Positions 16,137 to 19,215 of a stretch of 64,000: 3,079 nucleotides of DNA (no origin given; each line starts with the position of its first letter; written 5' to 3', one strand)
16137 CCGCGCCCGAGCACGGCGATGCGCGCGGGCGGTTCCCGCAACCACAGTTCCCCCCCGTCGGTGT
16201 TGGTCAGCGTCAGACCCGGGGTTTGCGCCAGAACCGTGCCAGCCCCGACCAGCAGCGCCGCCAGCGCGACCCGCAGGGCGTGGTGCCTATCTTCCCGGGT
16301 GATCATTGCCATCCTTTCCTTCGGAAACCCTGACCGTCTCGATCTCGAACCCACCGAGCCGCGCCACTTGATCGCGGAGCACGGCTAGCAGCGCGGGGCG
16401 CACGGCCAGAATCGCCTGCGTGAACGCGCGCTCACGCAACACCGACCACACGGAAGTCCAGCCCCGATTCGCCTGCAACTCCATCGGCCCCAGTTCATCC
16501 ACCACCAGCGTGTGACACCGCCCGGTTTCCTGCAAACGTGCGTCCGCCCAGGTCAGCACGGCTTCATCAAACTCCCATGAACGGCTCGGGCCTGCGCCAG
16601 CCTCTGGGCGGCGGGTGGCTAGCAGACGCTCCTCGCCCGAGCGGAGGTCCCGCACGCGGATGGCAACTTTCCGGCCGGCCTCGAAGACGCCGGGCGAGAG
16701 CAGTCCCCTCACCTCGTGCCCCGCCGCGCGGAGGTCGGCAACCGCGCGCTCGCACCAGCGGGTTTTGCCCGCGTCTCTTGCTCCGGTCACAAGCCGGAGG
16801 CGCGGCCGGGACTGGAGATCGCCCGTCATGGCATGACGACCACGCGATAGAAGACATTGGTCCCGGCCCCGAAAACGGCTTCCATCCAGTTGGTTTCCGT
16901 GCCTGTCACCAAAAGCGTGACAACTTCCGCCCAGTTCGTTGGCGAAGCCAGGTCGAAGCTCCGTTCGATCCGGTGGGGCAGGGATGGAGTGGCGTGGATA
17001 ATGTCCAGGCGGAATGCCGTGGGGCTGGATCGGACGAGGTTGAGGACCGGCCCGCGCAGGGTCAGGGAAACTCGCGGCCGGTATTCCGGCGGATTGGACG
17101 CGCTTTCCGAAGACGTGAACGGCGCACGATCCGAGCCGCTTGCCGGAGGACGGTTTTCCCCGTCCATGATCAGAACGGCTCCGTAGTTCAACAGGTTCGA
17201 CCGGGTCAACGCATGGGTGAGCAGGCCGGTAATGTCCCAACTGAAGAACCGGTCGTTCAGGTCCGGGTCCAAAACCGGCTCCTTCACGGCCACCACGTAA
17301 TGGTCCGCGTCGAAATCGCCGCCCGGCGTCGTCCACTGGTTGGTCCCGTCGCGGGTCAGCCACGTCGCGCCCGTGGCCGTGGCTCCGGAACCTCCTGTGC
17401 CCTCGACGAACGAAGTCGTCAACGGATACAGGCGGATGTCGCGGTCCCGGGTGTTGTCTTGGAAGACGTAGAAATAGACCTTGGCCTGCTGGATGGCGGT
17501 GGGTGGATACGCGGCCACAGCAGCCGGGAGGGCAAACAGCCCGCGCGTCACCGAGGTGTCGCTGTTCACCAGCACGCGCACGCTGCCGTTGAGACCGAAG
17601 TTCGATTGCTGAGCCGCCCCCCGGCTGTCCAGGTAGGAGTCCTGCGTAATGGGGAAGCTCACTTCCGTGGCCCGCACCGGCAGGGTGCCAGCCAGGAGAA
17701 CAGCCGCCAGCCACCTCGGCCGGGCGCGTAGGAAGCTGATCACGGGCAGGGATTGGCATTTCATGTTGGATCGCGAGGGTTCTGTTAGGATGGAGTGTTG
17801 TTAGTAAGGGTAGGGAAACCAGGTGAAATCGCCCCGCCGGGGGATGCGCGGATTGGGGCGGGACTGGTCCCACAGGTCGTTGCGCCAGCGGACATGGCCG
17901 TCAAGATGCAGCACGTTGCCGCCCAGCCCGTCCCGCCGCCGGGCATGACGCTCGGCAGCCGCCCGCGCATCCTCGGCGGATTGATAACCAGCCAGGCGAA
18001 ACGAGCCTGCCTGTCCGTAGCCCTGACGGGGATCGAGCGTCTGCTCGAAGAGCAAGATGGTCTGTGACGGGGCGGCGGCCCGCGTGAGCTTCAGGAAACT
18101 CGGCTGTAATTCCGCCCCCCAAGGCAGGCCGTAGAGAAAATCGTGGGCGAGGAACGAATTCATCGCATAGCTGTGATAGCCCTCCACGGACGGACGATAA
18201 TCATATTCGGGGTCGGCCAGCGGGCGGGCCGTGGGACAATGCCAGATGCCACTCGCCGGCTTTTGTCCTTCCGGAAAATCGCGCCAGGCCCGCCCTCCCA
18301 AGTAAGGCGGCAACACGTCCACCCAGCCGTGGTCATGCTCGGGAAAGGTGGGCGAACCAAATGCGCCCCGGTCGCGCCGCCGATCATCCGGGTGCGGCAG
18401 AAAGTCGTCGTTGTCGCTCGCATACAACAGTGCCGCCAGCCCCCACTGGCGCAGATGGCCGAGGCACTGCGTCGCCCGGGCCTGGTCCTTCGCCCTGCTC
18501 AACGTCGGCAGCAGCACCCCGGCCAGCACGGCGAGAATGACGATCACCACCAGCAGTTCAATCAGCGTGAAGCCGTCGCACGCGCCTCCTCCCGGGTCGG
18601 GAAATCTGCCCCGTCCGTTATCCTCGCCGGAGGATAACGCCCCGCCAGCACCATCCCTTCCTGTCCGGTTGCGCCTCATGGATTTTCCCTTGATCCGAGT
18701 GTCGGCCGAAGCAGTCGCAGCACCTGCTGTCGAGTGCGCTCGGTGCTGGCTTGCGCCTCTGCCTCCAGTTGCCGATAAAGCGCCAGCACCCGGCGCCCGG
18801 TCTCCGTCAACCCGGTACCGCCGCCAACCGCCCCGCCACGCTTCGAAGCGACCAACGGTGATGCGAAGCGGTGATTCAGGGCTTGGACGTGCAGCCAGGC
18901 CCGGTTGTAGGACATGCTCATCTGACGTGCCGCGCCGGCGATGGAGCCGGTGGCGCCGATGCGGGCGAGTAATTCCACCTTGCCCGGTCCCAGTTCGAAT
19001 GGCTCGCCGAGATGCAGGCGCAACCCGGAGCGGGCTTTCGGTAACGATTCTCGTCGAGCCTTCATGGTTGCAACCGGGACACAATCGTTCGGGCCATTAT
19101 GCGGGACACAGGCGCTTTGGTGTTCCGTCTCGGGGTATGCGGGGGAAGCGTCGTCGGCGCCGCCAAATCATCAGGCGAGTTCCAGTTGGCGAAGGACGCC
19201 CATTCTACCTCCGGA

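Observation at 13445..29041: A 15.6-kb, 15-gene, single-strand string with serial start/stop overlaps: enzyme, maturation, regulator, surface proteins and importer in one unit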

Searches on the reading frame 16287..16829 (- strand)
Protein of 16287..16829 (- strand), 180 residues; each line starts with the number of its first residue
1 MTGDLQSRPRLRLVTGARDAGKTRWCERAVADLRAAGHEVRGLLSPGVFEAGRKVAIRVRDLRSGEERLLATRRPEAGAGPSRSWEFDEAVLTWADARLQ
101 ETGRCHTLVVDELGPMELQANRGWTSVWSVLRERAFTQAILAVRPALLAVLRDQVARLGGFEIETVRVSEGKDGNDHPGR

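Call 6: search_protein_families(library=pfam, proteins=[window:16287-16829:-], max_evalue=0.01)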
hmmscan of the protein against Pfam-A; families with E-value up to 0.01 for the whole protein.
window:16287-16829:- (180 aa): 2 families
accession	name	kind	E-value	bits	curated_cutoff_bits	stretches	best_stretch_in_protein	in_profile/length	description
PF03266.21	NTPase_1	-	2.3e-14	54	23.9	1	13-141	3-132/168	NTPase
PF10649.15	DUF2478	-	0.0075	16.3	22.3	1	15-118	5-107/159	Protein of unknown function (DUF2478)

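Call 8: search_protein_families(library=ncbifam, proteins=[window:16287-16829:-], max_evalue=0.01)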
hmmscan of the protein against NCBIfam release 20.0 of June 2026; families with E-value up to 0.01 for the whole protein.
window:16287-16829:- (180 aa): 1 family
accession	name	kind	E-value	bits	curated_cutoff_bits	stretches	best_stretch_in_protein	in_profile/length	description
NF010248.0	PRK13695.1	equivalog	1.7e-11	44.2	156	1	13-135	7-130/180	NTPase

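Call 75: search_solved_structures(query=window:16287-16829:-, max_evalue=0.01)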
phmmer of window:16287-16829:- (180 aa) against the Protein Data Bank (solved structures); distinct sequences matched with E-value up to 0.01: 0.

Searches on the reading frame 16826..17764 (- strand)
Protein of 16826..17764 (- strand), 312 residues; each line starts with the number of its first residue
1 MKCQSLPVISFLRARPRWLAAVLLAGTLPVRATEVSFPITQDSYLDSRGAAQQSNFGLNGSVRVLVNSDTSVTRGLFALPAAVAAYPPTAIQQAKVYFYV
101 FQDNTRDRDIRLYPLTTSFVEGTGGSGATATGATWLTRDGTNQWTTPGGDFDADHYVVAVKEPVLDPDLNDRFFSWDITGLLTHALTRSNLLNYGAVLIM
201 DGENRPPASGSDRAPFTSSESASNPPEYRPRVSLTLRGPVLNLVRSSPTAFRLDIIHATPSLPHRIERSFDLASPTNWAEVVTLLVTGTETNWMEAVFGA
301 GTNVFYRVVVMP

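Call 6: search_protein_families(library=pfam, proteins=[window:16826-17764:-], max_evalue=0.01)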
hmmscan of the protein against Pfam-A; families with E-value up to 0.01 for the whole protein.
window:16826-17764:- (312 aa): 0 families

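Call 8: search_protein_families(library=ncbifam, proteins=[window:16826-17764:-], max_evalue=0.01)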
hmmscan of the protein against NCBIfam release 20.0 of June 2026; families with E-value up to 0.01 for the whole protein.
window:16826-17764:- (312 aa): 0 families

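Call 64: find_homologous_proteins(query=window:16826-17764:-)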
Query window:16826-17764:- (312 aa): 39 proteins with E <= 0.001 among 8000 candidates.
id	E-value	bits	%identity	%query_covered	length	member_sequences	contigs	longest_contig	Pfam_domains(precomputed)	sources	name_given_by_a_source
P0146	6.0e-206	700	100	100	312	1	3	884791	-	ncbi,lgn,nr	ncbi:MAG: hypothetical protein IPM17_18925 [Verrucomicrobia bacterium]|nr:hypothetical protein [Verr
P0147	1.9e-154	531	78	97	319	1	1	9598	-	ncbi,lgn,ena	-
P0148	1.4e-148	512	77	94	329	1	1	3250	-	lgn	-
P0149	9.2e-142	490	71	100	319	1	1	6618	-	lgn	-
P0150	1.7e-141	489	58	93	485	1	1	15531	PF24517.3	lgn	-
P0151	3.9e-137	474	71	100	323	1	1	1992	-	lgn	-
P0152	1.9e-136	472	71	97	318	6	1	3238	-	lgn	-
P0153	3.1e-134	465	69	96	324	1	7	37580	-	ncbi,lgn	-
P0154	6.7e-134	464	73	95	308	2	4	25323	-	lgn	-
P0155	6.9e-134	464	56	92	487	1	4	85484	PF24517.3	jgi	jgi:hypothetical protein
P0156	3.4e-132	458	53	88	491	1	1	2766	PF24517.3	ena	-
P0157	6.8e-132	457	69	96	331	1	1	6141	-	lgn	-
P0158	1.9e-131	456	69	100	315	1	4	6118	-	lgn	-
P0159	6.3e-130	451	69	89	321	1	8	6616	-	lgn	-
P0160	8.6e-130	450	69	89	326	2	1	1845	-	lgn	-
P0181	1.7e-75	272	47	96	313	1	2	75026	-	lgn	-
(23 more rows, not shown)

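Call 65: find_encoding_contigs(protein=P0155, flank=8000, max_places=1)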
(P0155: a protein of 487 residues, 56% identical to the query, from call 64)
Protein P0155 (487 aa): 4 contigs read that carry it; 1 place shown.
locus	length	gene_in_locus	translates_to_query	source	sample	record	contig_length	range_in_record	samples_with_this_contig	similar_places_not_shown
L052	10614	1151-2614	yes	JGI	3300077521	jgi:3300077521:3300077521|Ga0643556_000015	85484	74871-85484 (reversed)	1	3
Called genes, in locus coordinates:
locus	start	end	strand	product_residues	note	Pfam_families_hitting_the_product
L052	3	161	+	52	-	?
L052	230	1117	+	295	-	PF07963:N_methyl (weak)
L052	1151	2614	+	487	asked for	PF24517:CBM96 (faint)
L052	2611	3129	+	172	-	PF03266:NTPase_1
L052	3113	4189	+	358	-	PF01497:Peripla_BP_2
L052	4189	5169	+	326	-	PF01032:FecCD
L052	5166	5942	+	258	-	PF00005:ABC_tran, PF13304:AAA_21, PF02463:SMC_N (weak)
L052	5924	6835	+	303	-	PF13489:Methyltransf_23, PF08241:Methyltransf_11 (faint), PF08242:Methyltransf_12 (weak), PF13649:Methyltransf_25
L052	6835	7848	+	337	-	PF02625:XdhC_CoxI, PF13478:XdhC_C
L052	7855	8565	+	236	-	PF05704:Caps_synth (weak), PF04488:Gly_transf_sug (faint)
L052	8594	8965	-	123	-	PF00126:HTH_1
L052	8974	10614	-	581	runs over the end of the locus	PF01368:DHH, PF02272:DHHA1, PF17768:RecJ_OB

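Call 66: find_encoding_contigs(protein=P0181, flank=8000, max_places=1)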
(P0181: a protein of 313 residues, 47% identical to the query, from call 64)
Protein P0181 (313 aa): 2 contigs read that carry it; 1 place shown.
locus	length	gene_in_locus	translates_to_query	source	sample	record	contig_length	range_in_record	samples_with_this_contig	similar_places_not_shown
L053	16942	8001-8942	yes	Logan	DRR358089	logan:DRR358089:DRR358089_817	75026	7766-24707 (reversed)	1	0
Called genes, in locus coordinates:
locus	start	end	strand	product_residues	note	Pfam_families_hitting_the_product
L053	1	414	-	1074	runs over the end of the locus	PF00754:F5_F8_type_C, PF22633:F5_F8_type_C_2, PF00754:F5_F8_type_C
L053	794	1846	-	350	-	PF18884:TSP3_bac (faint)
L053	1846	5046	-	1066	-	PF13517:FG-GAP_3 (weak), PF00404:Dockerin_1 (faint), PF13517:FG-GAP_3 (weak)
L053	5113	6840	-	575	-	PF01436:NHL (weak)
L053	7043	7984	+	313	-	-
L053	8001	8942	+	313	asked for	-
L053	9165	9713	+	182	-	PF01625:PMSR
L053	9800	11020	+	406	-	PF23914:TPR_CcmH_CycH (faint), PF13432:TPR_16 (weak), PF13371:TPR_9, PF00515:TPR_1 (weak), PF07719:TPR_2 (weak), PF13432:TPR_16, PF13414:TPR_11 (weak), PF14559:TPR_19 (weak), +5 more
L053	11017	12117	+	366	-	PF13371:TPR_9, PF13424:TPR_12, PF13432:TPR_16, PF23914:TPR_CcmH_CycH, PF12895:ANAPC3, PF14559:TPR_19, PF12895:ANAPC3, PF14559:TPR_19, +19 more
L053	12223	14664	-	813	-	PF13567:DUF4131, PF03772:Competence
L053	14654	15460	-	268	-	PF08543:Phos_pyr_kin, PF00294:PfkB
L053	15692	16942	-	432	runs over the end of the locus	-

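Call 67: search_protein_families(library=pfam, proteins=[P0155, P0181, window:16826-17764:-], max_evalue=1)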
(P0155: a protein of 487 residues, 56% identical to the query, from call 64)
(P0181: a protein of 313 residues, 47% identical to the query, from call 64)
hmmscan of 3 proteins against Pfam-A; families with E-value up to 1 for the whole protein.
P0155 (487 aa): 3 families
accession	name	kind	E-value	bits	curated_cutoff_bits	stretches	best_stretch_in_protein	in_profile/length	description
PF24517.2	CBM96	-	1.6e-07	31.8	26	1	28-161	7-130/164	Carbohydrate-binding module family 96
PF06848.17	Disaggr_repeat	-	0.018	15.1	33.9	0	105-130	74-99/179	Disaggregatase related repeat domain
PF15425.12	DUF4627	-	0.069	13.2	24.9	1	267-328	99-157/211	Domain of unknown function (DUF4627)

P0181 (313 aa): 3 families
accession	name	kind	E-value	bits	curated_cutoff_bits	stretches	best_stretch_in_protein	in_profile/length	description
PF24517.2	CBM96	-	0.00049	20.4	26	1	33-115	2-80/164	Carbohydrate-binding module family 96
PF15425.12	DUF4627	-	0.041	14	24.9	1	93-172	98-174/211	Domain of unknown function (DUF4627)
PF21257.3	PHD_ash2p_like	-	0.26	11.6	28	1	248-265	18-35/53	ASH2, PHD zinc finger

window:16826-17764:- (312 aa): 0 families

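Call 77: predict_structure(alignment_id=A2)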
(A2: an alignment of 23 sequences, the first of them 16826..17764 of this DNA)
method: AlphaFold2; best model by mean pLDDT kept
length: 312 residues; sequences in the alignment: 23
mean_pLDDT: 78.8   pTM: 0.73
mean pLDDT of the five models: 78.8, 78.8, 78.7, 77.2, 72.7
residues with pLDDT >= 90: 109; 70-90: 127; 50-70: 41; < 50: 35
segments of 3 or more residues with pLDDT < 50: 1-29, 52-55
pLDDT, mean of each block of 10 residues (from residue 1): 33 38 41 84 69 50 69 84 90 94 88 89 59 69 68 94 93 96 96 92 80 83 84 90 87 88 90 85 89 86 86 75
secondary structure, 60 per line:
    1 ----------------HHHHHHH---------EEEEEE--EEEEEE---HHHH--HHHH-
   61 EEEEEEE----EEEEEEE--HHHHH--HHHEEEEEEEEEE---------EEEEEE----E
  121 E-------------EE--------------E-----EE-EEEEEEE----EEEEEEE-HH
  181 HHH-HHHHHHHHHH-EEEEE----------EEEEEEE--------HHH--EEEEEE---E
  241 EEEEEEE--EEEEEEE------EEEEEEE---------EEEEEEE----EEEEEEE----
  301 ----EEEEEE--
elements in order: H17-23 E33-38 E41-46 H50-53 H56-59 E61-67 E72-78 H81-85 E91-100 E110-115 E160-166 E171-177 H179-183 H185-194 E196-200 E211-217 E231-236 E240-247 E250-256 E263-269 E279-285 E290-296 E305-310

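Call 82: fold_search(model_id=the predicted structure, library=pdb)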
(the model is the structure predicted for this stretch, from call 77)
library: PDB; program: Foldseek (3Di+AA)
matches with E <= 10: 1138; with E <= 0.001: 2
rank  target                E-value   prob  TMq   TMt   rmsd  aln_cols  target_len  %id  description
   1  9yf5_LA               1.0e-04  0.80  0.18  0.06  28.9       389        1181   10  N4 Empty Particle C6 Tail (released 2025-12-24)
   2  8dhl_A                5.7e-04  0.75  0.19  0.09  15.8       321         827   12  Tannerella forsythia beta-glucuronidase (L2) (released 2023-05-17)
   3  6ld0_A                1.2e-03  0.57  0.19  0.11  16.1       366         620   13  Structure of Bifidobacterium dentium beta-glucuronidase complexed with C6-hexyl uronic isofagomine (released 2021-01-27)
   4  3fhq_F                1.7e-03  0.63  0.17  0.11  13.3       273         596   10  Structure of endo-beta-N-acetylglucosaminidase A (released 2009-05-05)
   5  5z06_B                1.8e-03  0.77  0.19  0.09  18.3       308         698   11  Crystal structure of beta-1,2-glucanase from Parabacteroides distasonis (released 2018-05-30)
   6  8vsd_E                2.2e-03  0.90  0.26  0.25  15.7       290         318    9  avb8/L-TGF-b1/GARP (released 2024-09-11)
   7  8dhl_B                2.2e-03  0.41  0.17  0.08  15.5       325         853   10  Tannerella forsythia beta-glucuronidase (L2) (released 2023-05-17)
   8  6uja_D                2.4e-03  0.99  0.26  0.42  13.9       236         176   11  Integrin alpha-v beta-8 in complex with pro-TGF-beta1 (released 2020-02-05)
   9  6d50_A                2.8e-03  0.44  0.17  0.08  16.8       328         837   12  Bacteroides uniforms beta-glucuronidase 2 bound to D-glucaro-1,5-lactone (released 2018-10-17)
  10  6d89_B                4.7e-03  0.38  0.17  0.10  15.2       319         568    9  Bacteroides uniformis beta-glucuronidase 1 with N-terminal loop deletion (released 2018-10-17)
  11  5ffo_D                5.5e-03  0.87  0.26  0.25  16.5       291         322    9  Integrin alpha V beta 6 in complex with pro-TGF-beta (released 2017-01-25)
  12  5ffo_H                5.5e-03  0.84  0.27  0.26  25.1       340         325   10  Integrin alpha V beta 6 in complex with pro-TGF-beta (released 2017-01-25)
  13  3bga_A                5.8e-03  0.23  0.16  0.07  14.8       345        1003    8  Crystal structure of beta-galactosidase from Bacteroides thetaiotaomicron VPI-5482 (released 2007-12-11)
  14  6d8k_A                6.1e-03  0.60  0.18  0.11  16.5       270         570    8  Bacteroides multiple species beta-glucuronidase (released 2018-10-17)
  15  6fhj                  6.9e-03  0.15  0.15  0.07  16.4       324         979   10  Structural dynamics and catalytic properties of a multi-modular xanthanase, native. (released 2018-08-29)
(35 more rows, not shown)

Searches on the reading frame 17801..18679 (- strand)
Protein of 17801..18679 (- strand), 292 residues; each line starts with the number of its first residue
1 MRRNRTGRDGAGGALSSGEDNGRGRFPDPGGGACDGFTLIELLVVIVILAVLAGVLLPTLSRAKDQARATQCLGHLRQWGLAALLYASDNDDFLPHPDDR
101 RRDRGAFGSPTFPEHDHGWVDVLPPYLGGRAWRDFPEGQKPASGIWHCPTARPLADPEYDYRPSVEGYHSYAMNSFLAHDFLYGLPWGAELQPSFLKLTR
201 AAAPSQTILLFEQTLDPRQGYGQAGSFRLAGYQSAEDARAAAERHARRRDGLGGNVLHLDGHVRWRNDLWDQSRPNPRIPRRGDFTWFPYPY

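Call 6: search_protein_families(library=pfam, proteins=[window:17801-18679:-], max_evalue=0.01)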
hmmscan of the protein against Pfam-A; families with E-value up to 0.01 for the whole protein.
window:17801-18679:- (292 aa): 2 families
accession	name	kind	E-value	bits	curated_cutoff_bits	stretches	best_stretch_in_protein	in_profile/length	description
PF07963.17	N_methyl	-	3.2e-07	30.1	21.2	1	36-57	6-27/27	Prokaryotic N-terminal methylation motif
PF07596.16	SBP_bac_10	-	0.00077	20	23.3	1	62-128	2-61/268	Protein of unknown function (DUF1559)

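Call 8: search_protein_families(library=ncbifam, proteins=[window:17801-18679:-], max_evalue=0.01)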
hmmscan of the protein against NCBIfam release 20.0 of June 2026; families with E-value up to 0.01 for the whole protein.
window:17801-18679:- (292 aa): 12 families
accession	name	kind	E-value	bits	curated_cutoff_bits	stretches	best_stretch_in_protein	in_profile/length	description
TIGR01710.1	typeII_sec_gspG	equivalog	8.6e-09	35.5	88.85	1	36-93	2-59/134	type II secretion system major pseudopilin GspG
TIGR02532.1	IV_pilin_GFxxxE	domain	2.2e-07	30.4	16.3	1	36-56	3-23/24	prepilin-type N-terminal cleavage/methylation domain-containing protein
TIGR01708.2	typeII_sec_gspH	equivalog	1.6e-06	28.2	80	1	36-73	3-40/169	type II secretion system minor pseudopilin GspH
NF040999.1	pilin_ComGC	equivalog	3.1e-06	27.3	75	1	35-72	2-39/84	competence type IV pilus major pilin ComGC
NF041013.1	T4P_ComGE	equivalog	5.6e-05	23.2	49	1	34-64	3-33/83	competence type IV pilus minor pilin ComGE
NF007862.0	PRK10574.1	equivalog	6e-05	23.2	138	1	35-74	5-44/145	prepilin peptidase-dependent pilin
NF041775.1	typeIV_PilA_Myxo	equivalog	0.00091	19.2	400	1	35-72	11-46/214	type IV pilin protein PilA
TIGR02596.1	TIGR02596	subfamily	0.00098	19.2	70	1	37-63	1-27/196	Verru_Chthon cassette protein D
NF047828.1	T3SSXpsI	equivalog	0.0022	18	150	0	36-74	3-41/132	type II secretion system protein XpsI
TIGR04294.2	pre_pil_HX9DG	domain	0.0033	17.2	19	1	253-266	8-21/22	H-X9-DG-CTERM domain-containing protein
NF007800.0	PRK10506.1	equivalog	0.0041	16.9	158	1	35-78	9-52/163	prepilin peptidase-dependent protein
TIGR02599.1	TIGR02599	subfamily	0.0055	16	256.5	1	36-71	1-36/361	Verru_Chthon cassette protein C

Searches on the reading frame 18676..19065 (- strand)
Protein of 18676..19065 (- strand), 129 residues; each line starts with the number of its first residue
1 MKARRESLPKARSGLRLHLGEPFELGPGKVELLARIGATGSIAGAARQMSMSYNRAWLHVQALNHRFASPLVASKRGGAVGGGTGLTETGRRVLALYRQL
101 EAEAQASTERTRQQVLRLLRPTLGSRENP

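Call 6: search_protein_families(library=pfam, proteins=[window:18676-19065:-], max_evalue=0.01)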
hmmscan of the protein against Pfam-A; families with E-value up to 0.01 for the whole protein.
window:18676-19065:- (129 aa): 1 family
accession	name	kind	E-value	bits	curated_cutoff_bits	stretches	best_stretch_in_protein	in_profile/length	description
PF00126.33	HTH_1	-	5.5e-07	29.9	26.6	1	30-91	4-60/60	Bacterial regulatory helix-turn-helix protein, lysR family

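Call 8: search_protein_families(library=ncbifam, proteins=[window:18676-19065:-], max_evalue=0.01)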
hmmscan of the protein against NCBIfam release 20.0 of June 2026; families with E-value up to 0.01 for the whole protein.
window:18676-19065:- (129 aa): 3 families
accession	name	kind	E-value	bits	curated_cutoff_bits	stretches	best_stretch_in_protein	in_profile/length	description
TIGR00637.1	ModE_repress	subfamily_domain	4.9e-23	81.1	98.5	1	25-109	2-86/100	ModE molybdate transport repressor domain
NF007957.0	PRK10676.1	equivalog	9.9e-14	51.1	369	1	15-105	7-97/263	molybdenum-dependent transcriptional regulator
NF045990.1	TransRegCbbRRhodb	equivalog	0.0047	16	450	1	33-110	14-88/304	LysR family regulator CbbR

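Call 56: find_related_loci(query=window:18676-19065:-, collection=metagenome_contigs, flank=10000)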
Query window:18676-19065:- (129 aa) in metagenome_contigs; peptide patterns used: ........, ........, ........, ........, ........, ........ (x = any residue, [..] = any of these).
600 stretches matched a pattern (row limit reached: there are more); 1 encode a relative of the query (tblastn E <= 1e-3); 1 distinct loci.
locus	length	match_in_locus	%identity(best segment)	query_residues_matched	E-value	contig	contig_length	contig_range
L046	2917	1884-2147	65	13-100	2e-28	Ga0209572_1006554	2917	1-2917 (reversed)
